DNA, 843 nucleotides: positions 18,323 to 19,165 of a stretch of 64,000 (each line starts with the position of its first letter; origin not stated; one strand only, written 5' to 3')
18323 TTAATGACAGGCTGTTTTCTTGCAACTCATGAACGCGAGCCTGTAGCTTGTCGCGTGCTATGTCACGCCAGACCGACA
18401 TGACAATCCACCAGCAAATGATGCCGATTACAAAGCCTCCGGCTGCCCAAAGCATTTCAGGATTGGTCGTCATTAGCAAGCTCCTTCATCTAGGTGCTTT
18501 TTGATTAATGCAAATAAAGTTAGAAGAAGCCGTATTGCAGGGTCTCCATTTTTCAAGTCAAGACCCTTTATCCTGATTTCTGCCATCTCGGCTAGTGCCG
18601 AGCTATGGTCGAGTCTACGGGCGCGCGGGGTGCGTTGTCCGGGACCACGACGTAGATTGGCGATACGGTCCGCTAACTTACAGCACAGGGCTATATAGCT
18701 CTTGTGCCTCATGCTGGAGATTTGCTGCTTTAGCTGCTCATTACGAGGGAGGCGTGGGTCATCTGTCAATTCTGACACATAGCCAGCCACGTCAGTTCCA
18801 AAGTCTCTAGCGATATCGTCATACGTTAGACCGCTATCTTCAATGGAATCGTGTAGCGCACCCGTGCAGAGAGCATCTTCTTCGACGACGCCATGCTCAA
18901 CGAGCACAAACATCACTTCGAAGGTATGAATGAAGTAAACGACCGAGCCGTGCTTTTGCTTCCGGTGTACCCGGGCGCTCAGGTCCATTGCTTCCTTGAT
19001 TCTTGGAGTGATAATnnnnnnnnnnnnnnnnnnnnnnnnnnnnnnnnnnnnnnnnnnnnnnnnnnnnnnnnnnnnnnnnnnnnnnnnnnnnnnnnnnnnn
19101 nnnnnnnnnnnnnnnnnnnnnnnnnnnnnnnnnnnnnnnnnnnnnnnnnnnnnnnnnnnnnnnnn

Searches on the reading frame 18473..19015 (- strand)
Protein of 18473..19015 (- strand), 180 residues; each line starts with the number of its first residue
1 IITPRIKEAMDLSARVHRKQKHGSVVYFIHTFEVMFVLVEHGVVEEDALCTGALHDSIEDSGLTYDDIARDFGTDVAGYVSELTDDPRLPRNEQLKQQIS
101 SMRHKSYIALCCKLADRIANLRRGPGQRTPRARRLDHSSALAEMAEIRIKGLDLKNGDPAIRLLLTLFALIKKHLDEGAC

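Call 75: search_protein_families(library=pfam, proteins=[window:18473-19015:-], max_evalue=0.001)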
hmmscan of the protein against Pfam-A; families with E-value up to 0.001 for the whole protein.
window:18473-19015:- (180 aa): 2 families
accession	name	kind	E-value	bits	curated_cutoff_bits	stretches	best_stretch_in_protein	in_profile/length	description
PF13328.12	HD_4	-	1.7e-11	44.5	27.2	1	9-136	1-139/156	HD domain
PF01966.28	HD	-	0.00093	19.9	22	0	27-120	1-115/116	HD domain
